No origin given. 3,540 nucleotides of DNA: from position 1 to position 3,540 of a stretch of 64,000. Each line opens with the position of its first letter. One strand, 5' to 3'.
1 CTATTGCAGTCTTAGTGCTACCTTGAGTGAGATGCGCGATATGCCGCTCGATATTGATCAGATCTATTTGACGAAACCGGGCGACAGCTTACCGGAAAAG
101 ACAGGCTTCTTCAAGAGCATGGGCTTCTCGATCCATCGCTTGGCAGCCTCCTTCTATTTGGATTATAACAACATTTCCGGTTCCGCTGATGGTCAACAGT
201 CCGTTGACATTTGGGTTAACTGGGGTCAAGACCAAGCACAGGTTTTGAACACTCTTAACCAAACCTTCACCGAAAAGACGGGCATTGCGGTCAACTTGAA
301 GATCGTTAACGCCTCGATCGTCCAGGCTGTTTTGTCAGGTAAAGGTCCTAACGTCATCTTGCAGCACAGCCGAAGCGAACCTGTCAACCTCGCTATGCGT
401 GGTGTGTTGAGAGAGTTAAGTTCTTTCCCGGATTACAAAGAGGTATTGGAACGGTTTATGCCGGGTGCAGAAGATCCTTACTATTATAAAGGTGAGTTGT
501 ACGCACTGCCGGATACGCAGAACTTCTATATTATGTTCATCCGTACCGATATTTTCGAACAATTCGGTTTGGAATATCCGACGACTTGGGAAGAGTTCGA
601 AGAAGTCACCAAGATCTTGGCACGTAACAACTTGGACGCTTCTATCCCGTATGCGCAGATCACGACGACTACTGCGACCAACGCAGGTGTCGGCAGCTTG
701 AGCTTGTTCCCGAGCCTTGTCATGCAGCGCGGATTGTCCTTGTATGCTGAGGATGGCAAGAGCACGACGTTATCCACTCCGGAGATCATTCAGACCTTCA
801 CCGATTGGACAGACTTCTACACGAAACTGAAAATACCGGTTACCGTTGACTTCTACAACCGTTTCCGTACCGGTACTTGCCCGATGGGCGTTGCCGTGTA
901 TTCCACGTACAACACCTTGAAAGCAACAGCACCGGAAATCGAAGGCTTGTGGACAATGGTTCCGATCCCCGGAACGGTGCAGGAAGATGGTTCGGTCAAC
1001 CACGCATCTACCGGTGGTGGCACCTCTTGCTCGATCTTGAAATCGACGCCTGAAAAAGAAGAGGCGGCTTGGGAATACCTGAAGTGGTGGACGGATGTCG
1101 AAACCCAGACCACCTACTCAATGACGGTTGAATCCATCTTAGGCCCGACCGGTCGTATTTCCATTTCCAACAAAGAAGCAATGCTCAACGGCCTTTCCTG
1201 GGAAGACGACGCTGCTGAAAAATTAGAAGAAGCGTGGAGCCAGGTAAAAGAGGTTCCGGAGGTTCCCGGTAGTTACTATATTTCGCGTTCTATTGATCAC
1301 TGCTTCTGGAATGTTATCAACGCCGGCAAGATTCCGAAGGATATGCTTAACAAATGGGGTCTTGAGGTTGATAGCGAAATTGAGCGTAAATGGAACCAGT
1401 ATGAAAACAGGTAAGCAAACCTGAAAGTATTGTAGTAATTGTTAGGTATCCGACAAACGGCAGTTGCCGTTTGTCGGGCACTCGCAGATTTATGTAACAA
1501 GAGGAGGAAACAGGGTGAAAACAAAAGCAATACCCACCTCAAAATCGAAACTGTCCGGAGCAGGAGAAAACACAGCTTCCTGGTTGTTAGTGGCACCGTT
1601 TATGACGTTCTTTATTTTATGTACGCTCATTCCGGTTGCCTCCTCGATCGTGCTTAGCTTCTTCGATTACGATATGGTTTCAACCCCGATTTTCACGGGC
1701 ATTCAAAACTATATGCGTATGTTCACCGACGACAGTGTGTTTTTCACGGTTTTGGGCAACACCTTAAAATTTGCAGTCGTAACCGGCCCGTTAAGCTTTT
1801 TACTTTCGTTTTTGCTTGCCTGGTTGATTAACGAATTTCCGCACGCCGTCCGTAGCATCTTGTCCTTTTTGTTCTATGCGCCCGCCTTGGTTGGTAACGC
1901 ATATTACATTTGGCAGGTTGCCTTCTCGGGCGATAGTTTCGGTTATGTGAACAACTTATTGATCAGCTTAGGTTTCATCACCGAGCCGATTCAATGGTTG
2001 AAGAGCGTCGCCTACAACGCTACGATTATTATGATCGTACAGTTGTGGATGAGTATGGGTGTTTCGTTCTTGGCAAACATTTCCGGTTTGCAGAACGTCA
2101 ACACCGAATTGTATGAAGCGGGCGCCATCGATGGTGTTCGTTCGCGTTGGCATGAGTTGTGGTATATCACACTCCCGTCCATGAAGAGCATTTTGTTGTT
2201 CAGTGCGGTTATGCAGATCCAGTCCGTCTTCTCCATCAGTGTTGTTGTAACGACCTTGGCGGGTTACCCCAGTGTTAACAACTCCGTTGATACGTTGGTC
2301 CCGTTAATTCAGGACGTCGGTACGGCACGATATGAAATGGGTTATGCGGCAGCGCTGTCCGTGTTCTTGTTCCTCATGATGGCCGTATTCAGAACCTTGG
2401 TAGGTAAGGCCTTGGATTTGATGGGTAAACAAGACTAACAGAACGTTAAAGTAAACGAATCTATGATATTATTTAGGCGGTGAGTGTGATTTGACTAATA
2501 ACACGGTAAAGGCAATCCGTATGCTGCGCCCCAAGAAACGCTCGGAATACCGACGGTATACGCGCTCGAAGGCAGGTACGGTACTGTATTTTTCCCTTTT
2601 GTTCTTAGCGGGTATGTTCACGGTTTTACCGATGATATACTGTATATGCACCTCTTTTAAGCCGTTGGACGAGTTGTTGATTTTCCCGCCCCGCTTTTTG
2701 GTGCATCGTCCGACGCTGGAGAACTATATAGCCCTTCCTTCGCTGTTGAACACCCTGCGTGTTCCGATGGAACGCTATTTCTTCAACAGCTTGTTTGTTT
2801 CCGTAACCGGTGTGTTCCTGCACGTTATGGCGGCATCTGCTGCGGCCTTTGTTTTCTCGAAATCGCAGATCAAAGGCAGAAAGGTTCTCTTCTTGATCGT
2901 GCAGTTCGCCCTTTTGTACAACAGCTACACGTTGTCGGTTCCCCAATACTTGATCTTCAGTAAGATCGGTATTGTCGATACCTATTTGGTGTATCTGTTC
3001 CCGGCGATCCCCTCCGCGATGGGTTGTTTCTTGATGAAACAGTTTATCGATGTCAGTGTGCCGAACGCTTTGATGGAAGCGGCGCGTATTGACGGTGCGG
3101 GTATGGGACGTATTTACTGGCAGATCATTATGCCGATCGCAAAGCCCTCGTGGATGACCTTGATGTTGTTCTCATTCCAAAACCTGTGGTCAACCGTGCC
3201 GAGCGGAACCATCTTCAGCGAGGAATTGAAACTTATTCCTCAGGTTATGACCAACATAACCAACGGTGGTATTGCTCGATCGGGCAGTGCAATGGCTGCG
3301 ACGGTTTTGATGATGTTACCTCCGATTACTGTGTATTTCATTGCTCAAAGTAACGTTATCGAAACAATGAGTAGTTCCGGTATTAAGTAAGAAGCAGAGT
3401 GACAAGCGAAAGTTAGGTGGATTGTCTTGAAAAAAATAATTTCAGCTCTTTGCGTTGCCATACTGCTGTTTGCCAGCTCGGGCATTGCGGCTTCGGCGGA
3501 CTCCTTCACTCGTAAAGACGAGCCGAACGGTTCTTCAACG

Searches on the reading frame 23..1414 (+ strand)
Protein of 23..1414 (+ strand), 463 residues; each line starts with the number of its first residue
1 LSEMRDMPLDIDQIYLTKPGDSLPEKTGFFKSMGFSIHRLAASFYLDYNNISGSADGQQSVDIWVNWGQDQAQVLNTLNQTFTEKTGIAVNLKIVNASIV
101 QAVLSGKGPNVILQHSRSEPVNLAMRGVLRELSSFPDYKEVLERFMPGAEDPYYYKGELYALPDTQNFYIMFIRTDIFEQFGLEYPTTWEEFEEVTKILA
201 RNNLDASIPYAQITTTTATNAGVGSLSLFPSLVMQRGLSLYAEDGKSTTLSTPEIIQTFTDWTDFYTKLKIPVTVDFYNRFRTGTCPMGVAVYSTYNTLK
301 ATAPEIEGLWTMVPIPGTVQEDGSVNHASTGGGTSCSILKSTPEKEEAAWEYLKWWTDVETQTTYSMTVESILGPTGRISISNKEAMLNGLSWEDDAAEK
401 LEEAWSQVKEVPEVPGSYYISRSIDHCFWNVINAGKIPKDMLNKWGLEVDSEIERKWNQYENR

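Call 3: search_protein_families(library=pfam, proteins=[window:23-1414:+], max_evalue=1)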
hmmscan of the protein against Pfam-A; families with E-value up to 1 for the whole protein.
window:23-1414:+ (463 aa): 3 families
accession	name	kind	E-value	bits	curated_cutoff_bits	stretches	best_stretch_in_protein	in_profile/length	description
PF13416.11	SBP_bac_8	-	3.9e-22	79.8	27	1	80-368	4-255/279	Bacterial extracellular solute-binding protein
PF01547.30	SBP_bac_1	-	1.4e-16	61.8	26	1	80-362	15-306/307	Bacterial extracellular solute-binding protein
PF20310.4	HTH_Tnp_2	-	0.17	12.2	23.8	1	415-450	25-60/131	Transposon related HTH domain protein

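Call 4: search_protein_families(library=ncbifam, proteins=[window:23-1414:+], max_evalue=1)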
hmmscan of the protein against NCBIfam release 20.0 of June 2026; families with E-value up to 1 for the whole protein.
window:23-1414:+ (463 aa): 2 families
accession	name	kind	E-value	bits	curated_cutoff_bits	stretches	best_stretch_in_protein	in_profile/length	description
TIGR03851.1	chitin_NgcE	equivalog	0.00033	19.7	399.65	1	138-197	132-191/450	N-acetylglucosamine/diacetylchitobiose ABC transporter substrate-binding protein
TIGR03850.1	bind_CPR_0540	equivalog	0.0046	15.6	299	1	73-197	48-189/437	carbohydrate ABC transporter substrate-binding protein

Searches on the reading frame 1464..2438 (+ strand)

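Call 3: search_protein_families(library=pfam, proteins=[window:1464-2438:+], max_evalue=1)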
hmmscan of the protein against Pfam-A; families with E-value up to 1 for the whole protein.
window:1464-2438:+ (324 aa): 2 families
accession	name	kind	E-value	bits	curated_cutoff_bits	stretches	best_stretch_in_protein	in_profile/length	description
PF00528.27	BPD_transp_1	-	3.1e-09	37.3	26.4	1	128-312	19-174/184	Binding-protein-dependent transport system inner membrane component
PF11618.14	C2-C2_1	-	0.1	13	29.2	1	63-84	38-59/143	First C2 domain of RPGR-interacting protein 1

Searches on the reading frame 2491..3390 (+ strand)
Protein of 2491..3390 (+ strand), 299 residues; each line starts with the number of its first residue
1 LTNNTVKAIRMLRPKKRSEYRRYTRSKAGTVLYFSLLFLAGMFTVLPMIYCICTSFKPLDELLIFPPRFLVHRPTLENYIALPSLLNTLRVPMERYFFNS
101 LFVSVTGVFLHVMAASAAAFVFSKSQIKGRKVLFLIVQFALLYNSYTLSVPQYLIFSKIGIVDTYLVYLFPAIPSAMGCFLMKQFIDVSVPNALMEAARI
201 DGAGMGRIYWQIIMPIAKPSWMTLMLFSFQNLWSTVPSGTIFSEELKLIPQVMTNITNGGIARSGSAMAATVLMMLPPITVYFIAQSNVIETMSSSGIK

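Call 3: search_protein_families(library=pfam, proteins=[window:2491-3390:+], max_evalue=1)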
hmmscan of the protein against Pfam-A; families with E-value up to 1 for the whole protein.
window:2491-3390:+ (299 aa): 1 family
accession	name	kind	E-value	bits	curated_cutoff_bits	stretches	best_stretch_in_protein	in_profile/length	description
PF00528.27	BPD_transp_1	-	2e-09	37.9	26.4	1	123-289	10-178/184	Binding-protein-dependent transport system inner membrane component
